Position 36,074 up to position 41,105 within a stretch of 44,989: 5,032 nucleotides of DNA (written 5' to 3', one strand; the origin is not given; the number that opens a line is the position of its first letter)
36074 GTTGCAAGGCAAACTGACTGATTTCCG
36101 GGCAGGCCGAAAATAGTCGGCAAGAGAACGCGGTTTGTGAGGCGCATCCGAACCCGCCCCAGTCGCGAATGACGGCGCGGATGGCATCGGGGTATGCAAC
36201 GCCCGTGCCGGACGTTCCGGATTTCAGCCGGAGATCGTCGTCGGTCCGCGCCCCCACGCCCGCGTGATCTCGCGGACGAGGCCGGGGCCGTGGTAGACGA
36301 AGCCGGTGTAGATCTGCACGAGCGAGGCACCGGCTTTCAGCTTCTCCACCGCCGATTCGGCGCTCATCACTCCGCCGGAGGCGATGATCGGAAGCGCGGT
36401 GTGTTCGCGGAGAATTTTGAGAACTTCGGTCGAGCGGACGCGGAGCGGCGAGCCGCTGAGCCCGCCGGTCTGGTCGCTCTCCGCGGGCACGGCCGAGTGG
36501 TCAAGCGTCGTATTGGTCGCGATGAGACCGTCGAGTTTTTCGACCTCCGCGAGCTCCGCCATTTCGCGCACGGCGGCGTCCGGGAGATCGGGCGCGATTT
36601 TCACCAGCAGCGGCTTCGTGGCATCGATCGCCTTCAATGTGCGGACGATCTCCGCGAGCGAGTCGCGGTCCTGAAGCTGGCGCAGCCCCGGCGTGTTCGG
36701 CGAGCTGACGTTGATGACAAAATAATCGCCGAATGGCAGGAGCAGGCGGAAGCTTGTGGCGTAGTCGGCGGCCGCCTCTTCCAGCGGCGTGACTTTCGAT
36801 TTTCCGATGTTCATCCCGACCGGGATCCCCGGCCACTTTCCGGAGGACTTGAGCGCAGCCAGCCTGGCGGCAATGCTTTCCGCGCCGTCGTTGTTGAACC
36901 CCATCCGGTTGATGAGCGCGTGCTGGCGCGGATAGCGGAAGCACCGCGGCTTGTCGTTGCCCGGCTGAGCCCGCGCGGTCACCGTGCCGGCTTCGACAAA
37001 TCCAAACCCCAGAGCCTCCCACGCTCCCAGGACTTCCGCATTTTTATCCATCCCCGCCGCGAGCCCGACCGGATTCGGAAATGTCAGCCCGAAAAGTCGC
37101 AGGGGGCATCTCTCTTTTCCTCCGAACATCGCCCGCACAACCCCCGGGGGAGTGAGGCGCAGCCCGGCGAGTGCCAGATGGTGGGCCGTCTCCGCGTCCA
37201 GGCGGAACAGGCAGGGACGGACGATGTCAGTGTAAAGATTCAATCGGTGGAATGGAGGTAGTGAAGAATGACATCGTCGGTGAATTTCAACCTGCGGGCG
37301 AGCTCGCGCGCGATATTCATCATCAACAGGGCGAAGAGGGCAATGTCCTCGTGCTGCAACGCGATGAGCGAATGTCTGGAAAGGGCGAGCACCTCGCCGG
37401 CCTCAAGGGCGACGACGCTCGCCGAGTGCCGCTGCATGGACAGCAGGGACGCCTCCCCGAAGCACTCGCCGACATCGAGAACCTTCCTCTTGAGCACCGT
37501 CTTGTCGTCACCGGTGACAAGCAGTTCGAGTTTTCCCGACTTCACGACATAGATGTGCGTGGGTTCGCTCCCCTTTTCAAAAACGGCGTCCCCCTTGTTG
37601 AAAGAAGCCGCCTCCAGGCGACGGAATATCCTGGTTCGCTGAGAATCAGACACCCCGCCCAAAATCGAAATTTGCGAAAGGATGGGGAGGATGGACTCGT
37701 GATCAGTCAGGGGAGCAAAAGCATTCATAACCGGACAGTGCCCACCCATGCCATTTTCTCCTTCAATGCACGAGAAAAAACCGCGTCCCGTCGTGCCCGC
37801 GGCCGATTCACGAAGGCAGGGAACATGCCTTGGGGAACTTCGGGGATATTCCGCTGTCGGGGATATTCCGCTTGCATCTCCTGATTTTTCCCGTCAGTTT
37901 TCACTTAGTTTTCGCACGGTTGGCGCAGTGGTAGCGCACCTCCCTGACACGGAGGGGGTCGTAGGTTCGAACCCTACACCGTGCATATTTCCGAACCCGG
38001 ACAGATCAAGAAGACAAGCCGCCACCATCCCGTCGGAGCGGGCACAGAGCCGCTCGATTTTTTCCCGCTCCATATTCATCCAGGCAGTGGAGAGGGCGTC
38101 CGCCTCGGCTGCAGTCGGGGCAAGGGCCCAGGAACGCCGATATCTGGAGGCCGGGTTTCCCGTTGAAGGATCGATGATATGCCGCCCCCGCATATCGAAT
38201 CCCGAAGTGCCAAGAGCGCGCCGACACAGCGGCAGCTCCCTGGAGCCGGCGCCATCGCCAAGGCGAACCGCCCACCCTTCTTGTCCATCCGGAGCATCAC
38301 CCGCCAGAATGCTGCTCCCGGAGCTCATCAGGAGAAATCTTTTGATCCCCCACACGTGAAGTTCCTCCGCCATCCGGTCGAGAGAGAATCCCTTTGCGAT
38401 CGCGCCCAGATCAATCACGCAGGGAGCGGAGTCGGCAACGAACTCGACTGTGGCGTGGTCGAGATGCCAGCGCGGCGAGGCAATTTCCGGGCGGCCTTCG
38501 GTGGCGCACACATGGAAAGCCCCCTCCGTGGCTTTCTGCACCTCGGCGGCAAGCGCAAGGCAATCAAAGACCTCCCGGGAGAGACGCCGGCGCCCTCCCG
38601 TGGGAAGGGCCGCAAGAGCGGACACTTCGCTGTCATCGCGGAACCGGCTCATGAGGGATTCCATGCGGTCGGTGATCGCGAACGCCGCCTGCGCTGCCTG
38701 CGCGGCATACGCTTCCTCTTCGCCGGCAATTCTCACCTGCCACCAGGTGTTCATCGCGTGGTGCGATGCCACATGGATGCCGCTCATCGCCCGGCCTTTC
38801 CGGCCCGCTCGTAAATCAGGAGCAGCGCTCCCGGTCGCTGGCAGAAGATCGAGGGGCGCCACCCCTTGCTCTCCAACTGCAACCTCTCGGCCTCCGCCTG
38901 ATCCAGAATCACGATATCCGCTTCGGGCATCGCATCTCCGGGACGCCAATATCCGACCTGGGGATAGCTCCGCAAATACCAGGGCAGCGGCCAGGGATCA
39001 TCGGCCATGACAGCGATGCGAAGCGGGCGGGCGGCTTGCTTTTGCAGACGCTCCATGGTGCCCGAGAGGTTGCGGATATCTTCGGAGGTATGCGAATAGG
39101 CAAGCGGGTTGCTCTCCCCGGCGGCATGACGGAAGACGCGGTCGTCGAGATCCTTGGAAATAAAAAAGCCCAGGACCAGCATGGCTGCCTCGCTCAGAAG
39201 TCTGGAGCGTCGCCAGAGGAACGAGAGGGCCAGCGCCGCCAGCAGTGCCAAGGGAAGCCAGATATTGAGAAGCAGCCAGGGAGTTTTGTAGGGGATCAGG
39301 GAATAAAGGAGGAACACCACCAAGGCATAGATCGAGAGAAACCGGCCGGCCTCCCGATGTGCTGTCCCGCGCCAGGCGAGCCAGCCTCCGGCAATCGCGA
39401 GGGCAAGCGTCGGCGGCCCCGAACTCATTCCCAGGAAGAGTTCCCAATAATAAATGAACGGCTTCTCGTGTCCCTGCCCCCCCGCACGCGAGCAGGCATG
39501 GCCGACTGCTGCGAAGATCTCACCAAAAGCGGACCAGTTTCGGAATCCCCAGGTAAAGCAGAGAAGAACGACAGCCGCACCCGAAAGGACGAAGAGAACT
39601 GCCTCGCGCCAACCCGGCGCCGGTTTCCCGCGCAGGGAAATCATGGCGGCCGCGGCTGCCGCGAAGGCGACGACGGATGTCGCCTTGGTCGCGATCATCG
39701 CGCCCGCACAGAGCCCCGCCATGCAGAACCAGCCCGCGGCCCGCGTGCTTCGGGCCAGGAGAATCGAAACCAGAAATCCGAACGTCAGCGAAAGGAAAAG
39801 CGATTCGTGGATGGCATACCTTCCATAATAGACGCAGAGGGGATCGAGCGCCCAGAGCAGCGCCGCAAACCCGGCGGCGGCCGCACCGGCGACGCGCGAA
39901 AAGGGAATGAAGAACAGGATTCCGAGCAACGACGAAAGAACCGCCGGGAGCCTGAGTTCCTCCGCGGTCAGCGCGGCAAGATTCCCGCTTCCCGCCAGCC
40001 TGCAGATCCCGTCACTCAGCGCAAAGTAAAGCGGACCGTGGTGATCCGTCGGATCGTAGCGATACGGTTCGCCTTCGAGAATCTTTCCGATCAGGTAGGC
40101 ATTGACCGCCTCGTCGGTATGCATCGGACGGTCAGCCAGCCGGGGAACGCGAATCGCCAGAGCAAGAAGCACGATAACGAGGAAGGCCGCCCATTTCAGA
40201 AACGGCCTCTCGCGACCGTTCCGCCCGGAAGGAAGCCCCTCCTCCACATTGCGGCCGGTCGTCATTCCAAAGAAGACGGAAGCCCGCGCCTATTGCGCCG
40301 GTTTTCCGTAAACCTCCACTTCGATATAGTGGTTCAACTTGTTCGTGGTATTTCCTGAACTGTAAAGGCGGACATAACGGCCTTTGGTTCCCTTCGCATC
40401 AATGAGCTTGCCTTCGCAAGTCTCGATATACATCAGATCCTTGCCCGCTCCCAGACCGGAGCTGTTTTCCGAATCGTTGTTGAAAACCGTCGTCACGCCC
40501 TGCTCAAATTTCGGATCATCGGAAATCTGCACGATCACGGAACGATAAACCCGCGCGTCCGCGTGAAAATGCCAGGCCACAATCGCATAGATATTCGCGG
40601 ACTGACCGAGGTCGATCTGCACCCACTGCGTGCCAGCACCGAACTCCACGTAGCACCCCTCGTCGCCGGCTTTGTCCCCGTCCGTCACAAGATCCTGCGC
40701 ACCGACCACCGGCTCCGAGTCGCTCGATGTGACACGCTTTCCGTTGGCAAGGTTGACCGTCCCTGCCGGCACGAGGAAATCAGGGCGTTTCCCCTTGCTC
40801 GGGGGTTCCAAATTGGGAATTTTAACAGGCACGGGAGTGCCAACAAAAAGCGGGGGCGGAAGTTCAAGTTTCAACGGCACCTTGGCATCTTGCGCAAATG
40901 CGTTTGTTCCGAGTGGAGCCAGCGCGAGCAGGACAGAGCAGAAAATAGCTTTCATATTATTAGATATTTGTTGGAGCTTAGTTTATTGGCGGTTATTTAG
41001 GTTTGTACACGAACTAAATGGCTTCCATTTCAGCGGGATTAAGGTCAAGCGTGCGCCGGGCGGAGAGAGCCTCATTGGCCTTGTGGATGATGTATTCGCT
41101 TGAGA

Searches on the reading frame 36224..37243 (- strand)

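Call 44: search_protein_families(library=pfam, proteins=[window:36224-37243:-], max_evalue=1)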
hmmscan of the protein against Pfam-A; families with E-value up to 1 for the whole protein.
window:36224-37243:- (339 aa): 6 families
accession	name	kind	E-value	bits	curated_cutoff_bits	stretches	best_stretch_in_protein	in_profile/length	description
PF01180.27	DHO_dh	-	4.8e-78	262.7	27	1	50-328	6-285/291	Dihydroorotate dehydrogenase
PF03060.21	NMO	-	0.00024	21.1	28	1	256-316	164-226/331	Nitronate monooxygenase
PF04309.18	G3P_antiterm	-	0.013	15.4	27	1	273-309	129-165/173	Glycerol-3-phosphate responsive antiterminator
PF05690.20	ThiG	-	0.019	14.8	23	1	263-312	155-204/247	Thiazole biosynthesis protein ThiG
PF00977.27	His_biosynth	-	0.02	14.8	23.6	1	270-332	60-121/228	Histidine biosynthesis protein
PF01645.23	Glu_synthase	-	0.15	11.6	20.4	1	189-313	184-305/369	Conserved region in glutamate synthase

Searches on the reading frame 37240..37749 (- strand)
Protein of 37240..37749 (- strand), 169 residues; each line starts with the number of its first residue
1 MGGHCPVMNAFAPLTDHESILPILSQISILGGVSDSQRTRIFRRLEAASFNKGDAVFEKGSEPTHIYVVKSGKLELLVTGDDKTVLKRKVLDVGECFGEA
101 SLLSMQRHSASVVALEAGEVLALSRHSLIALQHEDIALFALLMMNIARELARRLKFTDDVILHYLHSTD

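Call 44: search_protein_families(library=pfam, proteins=[window:37240-37749:-], max_evalue=1)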
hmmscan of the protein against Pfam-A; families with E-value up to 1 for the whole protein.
window:37240-37749:- (169 aa): 1 family
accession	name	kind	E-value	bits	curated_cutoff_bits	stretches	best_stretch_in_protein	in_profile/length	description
PF00027.35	cNMP_binding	-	2e-18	66.6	27.5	1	49-131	3-85/89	Cyclic nucleotide-binding domain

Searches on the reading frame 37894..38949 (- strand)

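Call 3: search_protein_families(library=pfam, proteins=[window:37894-38949:-], max_evalue=0.01)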
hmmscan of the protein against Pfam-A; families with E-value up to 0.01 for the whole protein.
window:37894-38949:- (351 aa): 1 family
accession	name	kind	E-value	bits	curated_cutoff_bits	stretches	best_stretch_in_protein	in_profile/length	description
PF02424.20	ApbE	-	4.5e-36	125.2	25.6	1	66-311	1-264/266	ApbE family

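Call 8: search_protein_families(library=ncbifam, proteins=[window:37894-38949:-], max_evalue=0.01)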
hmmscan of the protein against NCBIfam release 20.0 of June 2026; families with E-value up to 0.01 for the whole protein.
window:37894-38949:- (351 aa): 1 family
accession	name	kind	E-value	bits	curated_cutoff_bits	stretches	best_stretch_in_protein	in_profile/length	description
NF007774.0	PRK10461.1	equivalog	1.1e-14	54.1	498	2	254-306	268-321/351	FAD:protein FMN transferase ApbE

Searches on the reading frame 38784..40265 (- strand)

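Call 3: search_protein_families(library=pfam, proteins=[window:38784-40265:-], max_evalue=0.01)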
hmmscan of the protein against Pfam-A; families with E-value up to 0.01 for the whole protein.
window:38784-40265:- (493 aa): 1 family
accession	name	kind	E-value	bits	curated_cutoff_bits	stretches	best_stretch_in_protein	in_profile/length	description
PF13231.12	PMT_2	-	3e-08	34.5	26.1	1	76-237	2-154/160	Dolichyl-phosphate-mannose-protein mannosyltransferase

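Call 8: search_protein_families(library=ncbifam, proteins=[window:38784-40265:-], max_evalue=0.01)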
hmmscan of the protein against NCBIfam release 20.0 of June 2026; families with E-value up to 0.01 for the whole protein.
window:38784-40265:- (493 aa): 1 family
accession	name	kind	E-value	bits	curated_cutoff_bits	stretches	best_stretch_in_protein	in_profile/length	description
TIGR03663.1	TIGR03663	subfamily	3.5e-38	131.7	126.25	1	26-435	2-431/435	flippase activity-associated protein Agl23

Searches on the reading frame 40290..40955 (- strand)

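Call 3: search_protein_families(library=pfam, proteins=[window:40290-40955:-], max_evalue=0.01)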
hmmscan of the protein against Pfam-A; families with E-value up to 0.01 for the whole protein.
window:40290-40955:- (221 aa): 2 families
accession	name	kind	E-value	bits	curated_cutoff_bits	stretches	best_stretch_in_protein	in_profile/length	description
PF22633.2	F5_F8_type_C_2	-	4.8e-08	33.9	27.8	1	90-164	2-72/91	NedA-like, galactose-binding domain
PF00754.31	F5_F8_type_C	-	2.3e-06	28.2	28.2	1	76-212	3-126/127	F5/8 type C domain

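Call 8: search_protein_families(library=ncbifam, proteins=[window:40290-40955:-], max_evalue=0.01)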
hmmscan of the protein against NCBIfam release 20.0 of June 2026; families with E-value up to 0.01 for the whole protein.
window:40290-40955:- (221 aa): 1 family
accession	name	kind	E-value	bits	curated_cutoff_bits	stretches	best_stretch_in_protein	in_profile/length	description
TIGR04220.1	patB_acyB_mcaB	hypoth_equivalog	0.0094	15.6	55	0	45-73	2-28/61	cyanobactin biosynthesis system PatB/AcyB/McaB family protein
